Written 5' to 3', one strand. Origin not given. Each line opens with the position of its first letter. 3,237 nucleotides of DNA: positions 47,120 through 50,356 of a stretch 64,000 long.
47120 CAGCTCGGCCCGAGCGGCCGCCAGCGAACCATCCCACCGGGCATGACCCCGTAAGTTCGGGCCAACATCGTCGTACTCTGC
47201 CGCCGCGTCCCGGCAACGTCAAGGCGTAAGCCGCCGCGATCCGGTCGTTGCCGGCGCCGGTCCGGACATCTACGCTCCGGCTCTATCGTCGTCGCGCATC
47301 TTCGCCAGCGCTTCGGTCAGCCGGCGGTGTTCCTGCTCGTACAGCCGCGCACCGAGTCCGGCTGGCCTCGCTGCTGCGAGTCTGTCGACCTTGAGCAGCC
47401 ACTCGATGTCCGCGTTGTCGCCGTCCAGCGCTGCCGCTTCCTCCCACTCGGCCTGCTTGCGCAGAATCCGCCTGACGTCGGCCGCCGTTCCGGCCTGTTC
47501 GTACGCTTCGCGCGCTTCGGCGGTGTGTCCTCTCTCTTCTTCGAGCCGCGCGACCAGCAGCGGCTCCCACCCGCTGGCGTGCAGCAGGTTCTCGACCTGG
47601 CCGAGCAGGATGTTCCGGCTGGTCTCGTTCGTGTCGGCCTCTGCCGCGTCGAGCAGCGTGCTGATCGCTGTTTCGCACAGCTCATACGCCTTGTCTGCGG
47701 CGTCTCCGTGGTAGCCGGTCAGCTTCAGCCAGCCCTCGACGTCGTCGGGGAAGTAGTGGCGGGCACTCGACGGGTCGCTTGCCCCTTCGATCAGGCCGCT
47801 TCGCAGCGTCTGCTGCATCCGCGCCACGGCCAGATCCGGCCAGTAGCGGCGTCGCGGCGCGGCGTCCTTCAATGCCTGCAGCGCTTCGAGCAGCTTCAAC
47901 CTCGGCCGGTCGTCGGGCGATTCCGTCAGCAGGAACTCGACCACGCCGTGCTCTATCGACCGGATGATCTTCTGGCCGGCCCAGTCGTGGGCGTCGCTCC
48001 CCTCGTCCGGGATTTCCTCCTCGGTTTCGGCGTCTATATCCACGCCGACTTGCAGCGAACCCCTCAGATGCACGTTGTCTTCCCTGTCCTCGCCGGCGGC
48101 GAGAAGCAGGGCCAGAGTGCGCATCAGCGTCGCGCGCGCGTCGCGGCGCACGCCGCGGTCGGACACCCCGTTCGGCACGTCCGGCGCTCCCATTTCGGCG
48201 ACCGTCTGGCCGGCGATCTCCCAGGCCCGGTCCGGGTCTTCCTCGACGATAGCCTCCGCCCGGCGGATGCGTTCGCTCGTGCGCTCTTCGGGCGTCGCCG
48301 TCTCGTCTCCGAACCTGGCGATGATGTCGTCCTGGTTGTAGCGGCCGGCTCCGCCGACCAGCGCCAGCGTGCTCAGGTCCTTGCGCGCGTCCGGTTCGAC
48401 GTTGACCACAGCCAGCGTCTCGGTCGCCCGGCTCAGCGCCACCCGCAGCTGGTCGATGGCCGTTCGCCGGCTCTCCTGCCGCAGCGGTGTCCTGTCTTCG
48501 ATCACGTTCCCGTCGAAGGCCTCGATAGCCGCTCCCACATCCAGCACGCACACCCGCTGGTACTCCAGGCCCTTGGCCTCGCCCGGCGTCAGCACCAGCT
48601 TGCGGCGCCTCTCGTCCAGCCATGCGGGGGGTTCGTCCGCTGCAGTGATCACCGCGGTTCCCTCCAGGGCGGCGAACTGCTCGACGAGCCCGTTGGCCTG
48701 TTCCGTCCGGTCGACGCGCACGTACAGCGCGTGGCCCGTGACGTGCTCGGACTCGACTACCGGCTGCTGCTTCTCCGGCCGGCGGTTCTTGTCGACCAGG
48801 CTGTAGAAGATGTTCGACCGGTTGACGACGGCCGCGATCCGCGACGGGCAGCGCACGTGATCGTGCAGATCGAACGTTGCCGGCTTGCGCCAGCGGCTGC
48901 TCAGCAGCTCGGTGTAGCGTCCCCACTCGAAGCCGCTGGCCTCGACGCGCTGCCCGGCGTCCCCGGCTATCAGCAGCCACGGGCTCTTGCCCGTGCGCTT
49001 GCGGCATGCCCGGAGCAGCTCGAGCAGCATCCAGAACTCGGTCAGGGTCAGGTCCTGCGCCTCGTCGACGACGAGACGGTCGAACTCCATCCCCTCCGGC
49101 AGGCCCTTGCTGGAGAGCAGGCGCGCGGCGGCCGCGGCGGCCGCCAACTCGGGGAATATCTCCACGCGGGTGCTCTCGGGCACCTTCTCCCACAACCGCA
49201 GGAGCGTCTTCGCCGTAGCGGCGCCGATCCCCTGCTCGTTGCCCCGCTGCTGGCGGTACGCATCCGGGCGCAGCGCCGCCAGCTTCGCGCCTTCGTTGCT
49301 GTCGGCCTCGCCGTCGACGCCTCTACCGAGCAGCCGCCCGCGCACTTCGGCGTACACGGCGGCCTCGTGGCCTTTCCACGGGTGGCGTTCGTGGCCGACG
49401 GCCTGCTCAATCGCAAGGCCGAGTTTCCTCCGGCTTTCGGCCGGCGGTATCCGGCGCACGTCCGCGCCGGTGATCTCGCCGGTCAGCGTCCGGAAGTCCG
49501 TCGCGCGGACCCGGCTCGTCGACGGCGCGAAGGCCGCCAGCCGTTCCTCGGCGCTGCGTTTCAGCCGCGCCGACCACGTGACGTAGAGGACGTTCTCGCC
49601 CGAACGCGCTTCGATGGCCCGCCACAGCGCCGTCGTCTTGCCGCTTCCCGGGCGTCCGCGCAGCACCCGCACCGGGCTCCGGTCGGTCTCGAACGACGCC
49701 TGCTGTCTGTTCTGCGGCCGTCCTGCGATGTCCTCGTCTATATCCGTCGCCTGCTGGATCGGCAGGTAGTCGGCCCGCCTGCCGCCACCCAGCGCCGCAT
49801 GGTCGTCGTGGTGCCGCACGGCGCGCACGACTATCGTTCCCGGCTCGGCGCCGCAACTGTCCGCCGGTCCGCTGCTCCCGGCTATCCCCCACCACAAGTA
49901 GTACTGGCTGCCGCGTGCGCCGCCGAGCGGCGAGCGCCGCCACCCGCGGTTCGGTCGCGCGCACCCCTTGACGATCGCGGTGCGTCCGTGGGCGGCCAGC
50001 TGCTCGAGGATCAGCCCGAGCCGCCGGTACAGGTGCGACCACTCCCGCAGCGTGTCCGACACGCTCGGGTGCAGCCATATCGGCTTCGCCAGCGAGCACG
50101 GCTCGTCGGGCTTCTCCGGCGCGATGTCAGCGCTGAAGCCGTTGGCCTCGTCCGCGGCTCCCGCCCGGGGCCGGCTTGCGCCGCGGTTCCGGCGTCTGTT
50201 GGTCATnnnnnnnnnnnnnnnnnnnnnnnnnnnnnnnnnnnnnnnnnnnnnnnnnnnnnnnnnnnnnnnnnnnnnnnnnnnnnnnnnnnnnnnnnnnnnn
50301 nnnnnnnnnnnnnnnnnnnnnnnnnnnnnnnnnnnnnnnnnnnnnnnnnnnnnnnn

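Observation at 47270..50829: Candidate two-gene defence system: unknown 207-aa protein coupled to a RelE-like/SF1-helicase/helical-repeat fusion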

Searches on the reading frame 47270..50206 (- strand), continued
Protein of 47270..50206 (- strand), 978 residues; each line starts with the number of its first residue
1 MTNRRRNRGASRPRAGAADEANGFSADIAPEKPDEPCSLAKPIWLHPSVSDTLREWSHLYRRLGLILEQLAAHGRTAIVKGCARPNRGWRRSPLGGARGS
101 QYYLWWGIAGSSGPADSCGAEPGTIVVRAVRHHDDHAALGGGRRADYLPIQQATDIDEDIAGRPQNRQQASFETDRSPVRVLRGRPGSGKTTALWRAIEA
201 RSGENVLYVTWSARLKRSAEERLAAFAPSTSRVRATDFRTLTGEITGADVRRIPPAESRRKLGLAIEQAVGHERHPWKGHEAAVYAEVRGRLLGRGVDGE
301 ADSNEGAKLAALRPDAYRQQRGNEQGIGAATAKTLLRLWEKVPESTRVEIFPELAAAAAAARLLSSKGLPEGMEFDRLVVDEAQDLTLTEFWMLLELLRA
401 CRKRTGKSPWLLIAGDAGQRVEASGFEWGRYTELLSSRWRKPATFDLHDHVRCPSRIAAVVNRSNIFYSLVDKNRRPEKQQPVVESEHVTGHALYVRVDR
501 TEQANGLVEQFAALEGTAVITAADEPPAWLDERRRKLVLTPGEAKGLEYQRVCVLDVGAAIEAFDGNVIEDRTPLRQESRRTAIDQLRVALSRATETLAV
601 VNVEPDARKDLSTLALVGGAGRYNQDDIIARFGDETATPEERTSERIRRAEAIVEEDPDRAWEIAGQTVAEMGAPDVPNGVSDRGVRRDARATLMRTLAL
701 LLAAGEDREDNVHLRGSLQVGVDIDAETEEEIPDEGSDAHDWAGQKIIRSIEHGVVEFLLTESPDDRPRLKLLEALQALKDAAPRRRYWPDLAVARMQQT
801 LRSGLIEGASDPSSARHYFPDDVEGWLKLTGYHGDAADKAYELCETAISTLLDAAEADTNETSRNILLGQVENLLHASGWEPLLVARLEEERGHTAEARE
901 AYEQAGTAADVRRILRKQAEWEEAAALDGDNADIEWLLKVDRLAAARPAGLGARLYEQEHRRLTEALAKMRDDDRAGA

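Call 83: search_protein_families(library=phrogs, proteins=[window:47270-50206:-], max_evalue=0.1)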
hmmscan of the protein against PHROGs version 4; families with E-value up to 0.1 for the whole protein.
window:47270-50206:- (978 aa): 3 families
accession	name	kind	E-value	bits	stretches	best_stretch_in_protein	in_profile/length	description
phrog_1967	-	DNA, RNA and nucleotide metabolism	1.8e-06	27.8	1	163-400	152-389/776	DNA helicase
phrog_2467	-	unknown function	0.024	14.6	1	177-217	8-48/502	-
phrog_3167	-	unknown function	0.033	15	1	180-236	7-68/124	-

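Call 84: find_related_loci(query=A1, collection=viral_contigs, flank=6000)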
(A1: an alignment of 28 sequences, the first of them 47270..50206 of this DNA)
Query A1 (978 aa) in viral_contigs; peptide patterns used: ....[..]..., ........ (x = any residue, [..] = any of these).
22 stretches matched a pattern, but none encodes a relative of the query by tblastn (E <= 1e-3).

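Call 85: search_dna_similar(query=window:47270-50206:-, collection=plasmids, mode=protein, max_rows=15)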
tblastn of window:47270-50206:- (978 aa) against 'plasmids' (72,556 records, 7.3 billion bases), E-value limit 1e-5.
Records with a match: 3; places in all: 3; records where one place covers at least 80% of the query: 0.
Best place of each record, by identity: <60% 3.
By first word of the organism name: Rhodothermus 2; Picosynechococcus 1.
By predicted mobility (MOB-suite, as given by PLSDB): non-mobilizable 3.
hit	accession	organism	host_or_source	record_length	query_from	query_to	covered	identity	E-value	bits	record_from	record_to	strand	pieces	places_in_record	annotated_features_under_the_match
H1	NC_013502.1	Rhodothermus marinus DSM 4252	-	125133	26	618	61%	35.8%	1e-86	313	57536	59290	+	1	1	hypothetical protein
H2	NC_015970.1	Rhodothermus marinus SG0.5JP17-172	-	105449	26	618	61%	35.8%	1e-85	310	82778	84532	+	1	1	hypothetical protein | DEAD/DEAH box helicase family protein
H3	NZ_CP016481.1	Picosynechococcus sp. PCC 7117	cell culture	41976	62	606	56%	24.5%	2e-25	122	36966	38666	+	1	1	hypothetical protein (x2)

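Call 86: get_annotated_region(hit=H1, flank=7000)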
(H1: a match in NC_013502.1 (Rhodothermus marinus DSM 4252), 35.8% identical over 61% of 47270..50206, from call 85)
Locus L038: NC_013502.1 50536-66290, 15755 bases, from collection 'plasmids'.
description: Rhodothermus marinus DSM 4252 plasmid pRMAR01, complete sequence
organism: Rhodothermus marinus DSM 4252 (NCBI taxid 518766)
taxonomy: Bacteria; Rhodothermota; Rhodothermia; Rhodothermales; Rhodothermaceae; Rhodothermus; Rhodothermus marinus; Rhodothermus marinus DSM 4252
host: -; source: -; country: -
typing (MOB-suite, as given by PLSDB): non-mobilizable; replicon rep_cluster_1386
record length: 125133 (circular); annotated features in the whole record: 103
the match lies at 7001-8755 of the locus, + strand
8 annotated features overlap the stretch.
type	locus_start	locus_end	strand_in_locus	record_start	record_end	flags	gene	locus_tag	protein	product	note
CDS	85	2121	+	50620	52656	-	-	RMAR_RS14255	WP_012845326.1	AAA family ATPase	-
CDS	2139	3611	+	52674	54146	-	-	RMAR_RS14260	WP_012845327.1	hypothetical protein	-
CDS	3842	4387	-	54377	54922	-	-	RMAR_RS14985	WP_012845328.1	hypothetical protein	-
CDS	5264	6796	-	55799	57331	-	-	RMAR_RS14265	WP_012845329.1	TIGR02710 family CRISPR-associated CARF protein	GO:0043571 - maintenance of CRISPR repeat elements [Evidence IEA]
CDS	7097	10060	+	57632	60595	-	-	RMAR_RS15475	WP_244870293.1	hypothetical protein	-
CDS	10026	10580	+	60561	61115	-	-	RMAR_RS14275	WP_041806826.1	hypothetical protein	-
CDS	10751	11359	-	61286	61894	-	-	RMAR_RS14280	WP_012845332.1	hypothetical protein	-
CDS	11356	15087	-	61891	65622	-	-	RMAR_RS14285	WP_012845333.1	RecQ family ATP-dependent DNA helicase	GO:0006310 - DNA recombination [Evidence IEA]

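Call 87: get_annotated_region(hit=H3, flank=6000)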
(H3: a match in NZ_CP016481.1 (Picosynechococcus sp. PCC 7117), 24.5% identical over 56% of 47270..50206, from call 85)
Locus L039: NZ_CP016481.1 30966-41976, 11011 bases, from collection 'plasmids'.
description: Picosynechococcus sp. PCC 7117 plasmid unnamed4, complete sequence
organism: Picosynechococcus sp. PCC 7117 (NCBI taxid 195498)
taxonomy: Bacteria; Cyanobacteriota; Cyanophyceae; Chroococcales; Geminocystaceae; Picosynechococcus; Picosynechococcus sp. PCC 7117
host: -; source: cell culture; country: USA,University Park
typing (MOB-suite, as given by PLSDB): non-mobilizable; replicon rep_cluster_75
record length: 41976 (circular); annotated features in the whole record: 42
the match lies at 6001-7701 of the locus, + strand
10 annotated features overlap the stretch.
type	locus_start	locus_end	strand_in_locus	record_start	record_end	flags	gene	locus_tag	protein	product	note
CDS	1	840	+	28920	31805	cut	-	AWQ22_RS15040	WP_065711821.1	DUF1156 domain-containing protein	-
CDS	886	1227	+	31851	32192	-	-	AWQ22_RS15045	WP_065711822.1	nucleotidyltransferase domain-containing protein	-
CDS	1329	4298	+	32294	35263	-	-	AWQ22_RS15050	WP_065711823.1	DUF499 domain-containing protein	-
CDS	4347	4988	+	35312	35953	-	-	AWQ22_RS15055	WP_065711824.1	alpha-ketoglutarate-dependent dioxygenase AlkB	-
CDS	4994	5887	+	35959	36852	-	-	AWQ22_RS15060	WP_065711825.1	hypothetical protein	-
CDS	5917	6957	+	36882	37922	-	-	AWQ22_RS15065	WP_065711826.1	hypothetical protein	-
CDS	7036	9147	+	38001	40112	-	-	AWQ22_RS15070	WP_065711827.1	hypothetical protein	-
CDS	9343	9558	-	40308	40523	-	-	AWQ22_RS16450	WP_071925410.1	helix-turn-helix domain-containing protein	-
CDS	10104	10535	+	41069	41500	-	-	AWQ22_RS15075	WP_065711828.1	PIN domain-containing protein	-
CDS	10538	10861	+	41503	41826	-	-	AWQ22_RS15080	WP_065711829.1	toxin-antitoxin system HicB family antitoxin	-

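Call 103: search_protein_families(library=pfam, proteins=[L038:7001-10057:+], max_evalue=0.01)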
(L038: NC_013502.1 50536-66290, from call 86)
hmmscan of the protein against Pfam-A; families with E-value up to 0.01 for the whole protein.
L038:7001-10057:+ (1019 aa): 3 families
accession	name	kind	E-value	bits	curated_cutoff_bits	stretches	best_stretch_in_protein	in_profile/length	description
PF13401.12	AAA_22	-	0.00027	21.7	27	0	157-243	8-80/130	AAA domain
PF13245.12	AAA_19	-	0.0009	19.9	25.1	0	353-397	93-130/134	AAA domain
PF00580.27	UvrD-helicase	-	0.0043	17.2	23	0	345-397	207-252/271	UvrD/REP helicase N-terminal domain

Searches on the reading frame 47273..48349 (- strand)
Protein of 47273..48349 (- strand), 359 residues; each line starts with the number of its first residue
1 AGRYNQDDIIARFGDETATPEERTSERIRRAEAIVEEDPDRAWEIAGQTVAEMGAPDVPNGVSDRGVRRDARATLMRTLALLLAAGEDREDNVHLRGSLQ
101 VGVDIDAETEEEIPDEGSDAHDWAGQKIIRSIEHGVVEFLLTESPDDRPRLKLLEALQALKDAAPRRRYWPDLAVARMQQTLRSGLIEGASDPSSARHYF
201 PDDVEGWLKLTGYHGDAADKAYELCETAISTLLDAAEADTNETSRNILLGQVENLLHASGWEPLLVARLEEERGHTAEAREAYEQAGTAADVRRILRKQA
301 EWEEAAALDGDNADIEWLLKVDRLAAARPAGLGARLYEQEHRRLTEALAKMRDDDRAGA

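Call 82: search_solved_structures(query=window:47273-48349:-, max_evalue=10)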
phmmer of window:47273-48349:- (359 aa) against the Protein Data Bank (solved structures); distinct sequences matched with E-value up to 10: 2.
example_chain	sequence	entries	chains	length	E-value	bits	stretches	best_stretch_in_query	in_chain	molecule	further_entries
3llv_A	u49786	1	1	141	0.14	14.8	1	96-163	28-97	Exopolyphosphatase-related protein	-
3ry0_A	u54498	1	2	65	0.42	13.2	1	10-55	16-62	Putative tautomerase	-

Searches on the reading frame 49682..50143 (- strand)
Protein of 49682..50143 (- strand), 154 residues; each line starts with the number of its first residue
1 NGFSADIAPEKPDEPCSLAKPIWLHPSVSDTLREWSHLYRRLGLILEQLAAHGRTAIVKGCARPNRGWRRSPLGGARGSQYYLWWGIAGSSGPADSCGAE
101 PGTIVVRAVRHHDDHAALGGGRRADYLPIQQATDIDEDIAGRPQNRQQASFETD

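Call 39: search_solved_structures(query=A2, max_evalue=10, show_alignments=2)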
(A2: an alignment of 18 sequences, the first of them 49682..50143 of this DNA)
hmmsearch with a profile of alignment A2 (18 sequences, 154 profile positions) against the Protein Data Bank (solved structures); distinct sequences matched with E-value up to 10: 2.
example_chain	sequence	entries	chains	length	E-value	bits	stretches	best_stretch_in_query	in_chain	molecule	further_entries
6cfz_B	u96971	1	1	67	0.59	13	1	25-67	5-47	Dad3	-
9e5c_7j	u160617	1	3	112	1.5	11.6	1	90-125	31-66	Dynein light chain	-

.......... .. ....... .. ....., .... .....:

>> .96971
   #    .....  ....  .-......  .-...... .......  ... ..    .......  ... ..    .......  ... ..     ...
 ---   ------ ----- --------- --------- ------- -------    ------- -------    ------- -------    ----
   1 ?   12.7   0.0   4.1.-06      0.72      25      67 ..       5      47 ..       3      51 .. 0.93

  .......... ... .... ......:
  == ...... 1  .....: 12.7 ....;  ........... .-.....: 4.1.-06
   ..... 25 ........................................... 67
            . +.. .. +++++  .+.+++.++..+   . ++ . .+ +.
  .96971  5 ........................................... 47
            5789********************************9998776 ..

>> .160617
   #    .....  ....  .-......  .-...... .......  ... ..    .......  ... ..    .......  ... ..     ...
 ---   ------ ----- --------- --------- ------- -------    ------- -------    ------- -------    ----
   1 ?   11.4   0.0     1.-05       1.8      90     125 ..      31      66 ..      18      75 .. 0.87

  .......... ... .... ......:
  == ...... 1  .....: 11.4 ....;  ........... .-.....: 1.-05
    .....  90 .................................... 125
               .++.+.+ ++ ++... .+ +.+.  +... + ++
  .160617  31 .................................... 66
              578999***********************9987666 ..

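Call 44: predict_structure(alignment_id=A2)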
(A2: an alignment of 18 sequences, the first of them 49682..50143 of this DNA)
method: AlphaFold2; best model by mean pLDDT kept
length: 154 residues; sequences in the alignment: 18
mean_pLDDT: 78.0   pTM: 0.73
mean pLDDT of the five models: 78.0, 77.4, 76.7, 75.3, 73.8
residues with pLDDT >= 90: 43; 70-90: 72; 50-70: 19; < 50: 20
segments of 3 or more residues with pLDDT < 50: 140-154
pLDDT, mean of each block of 10 residues (from residue 1): 50 69 90 85 90 82 78 90 92 87 93 88 89 66 38 39
secondary structure, 60 per line:
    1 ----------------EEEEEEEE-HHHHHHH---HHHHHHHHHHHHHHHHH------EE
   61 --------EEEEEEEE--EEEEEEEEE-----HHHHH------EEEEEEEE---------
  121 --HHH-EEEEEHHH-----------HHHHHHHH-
elements in order: E17-24 H26-32 H36-52 E69-76 E79-87 H93-97 E104-111 E127-131 H146-153

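Call 47: fold_search(model_id=the predicted structure, library=pdb)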
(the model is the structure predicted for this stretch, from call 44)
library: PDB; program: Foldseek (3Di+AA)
matches with E <= 10: 65; with E <= 0.001: 0
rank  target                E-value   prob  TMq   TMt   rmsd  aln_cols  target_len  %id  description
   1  5ja8_C                5.3e-01  0.63  0.38  0.51   4.0       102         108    9  Crystal structure of the HigB2 toxin in complex with Nb2 (released 2017-04-05)
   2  5ja9_D                8.2e-01  0.47  0.38  0.53   4.4        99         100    8  Crystal structure of the HigB2 toxin in complex with Nb6 (released 2017-04-05)
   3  5gzi_B                1.2e+00  0.03  0.20  0.12  12.4       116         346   20  Cyclodeaminase_PA (released 2018-01-17)
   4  5yu0_A                2.0e+00  0.03  0.20  0.11  12.0       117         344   13  Structural basis for recognition of L-lysine, L-ornithine, and L-2,4-diamino butyric acid by lysine cyclodeaminase (released 2018-05-02)
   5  4nvr_C                2.3e+00  0.09  0.16  0.09   3.4        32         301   16  2.22 Angstrom Resolution Crystal Structure of a Putative Acyltransferase from Salmonella enterica (released 2013-12-18)
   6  5gzj_A                2.6e+00  0.04  0.24  0.13  12.3       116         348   20  Cyclodeaminase_PA (released 2018-01-17)
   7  5gzi_A                2.8e+00  0.01  0.16  0.10  12.4       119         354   15  Cyclodeaminase_PA (released 2018-01-17)
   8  4jf8                  3.3e+00  0.02  0.17  0.18  13.3       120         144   15  Crystal structure of a TrwG component of type IV secretion system protein from Bartonella birtlesii (released 2014-03-05)
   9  8cdv_C                3.5e+00  0.04  0.15  0.06   7.5        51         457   12  Rnase R bound to a 30S degradation intermediate (state II) (released 2023-12-20)
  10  6hiw_CI               3.5e+00  0.02  0.18  0.08  19.7       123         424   13  Cryo-EM structure of the Trypanosoma brucei mitochondrial ribosome - This entry contains the complete small mitoribos (released 2018-09-26)
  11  5gzl_B                3.5e+00  0.02  0.19  0.12  11.5       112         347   17  Cyclodeaminase_PA (released 2018-01-17)
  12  3otl_B                3.7e+00  0.02  0.14  0.15  15.4        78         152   19  Three-dimensional Structure of the putative uncharacterized protein from Rhizobium leguminosarum at the resolution 1.9 (released 2010-09-22)
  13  5gzm_A                3.7e+00  0.01  0.16  0.10  15.5       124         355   15  Cyclodeaminase_PA (released 2018-01-17)
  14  5gzl_A                3.7e+00  0.01  0.15  0.10  12.2       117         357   13  Cyclodeaminase_PA (released 2018-01-17)
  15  2oct_A                4.2e+00  0.03  0.21  0.30  14.3       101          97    9  Stefin B (Cystatin B) tetramer (released 2007-04-03)
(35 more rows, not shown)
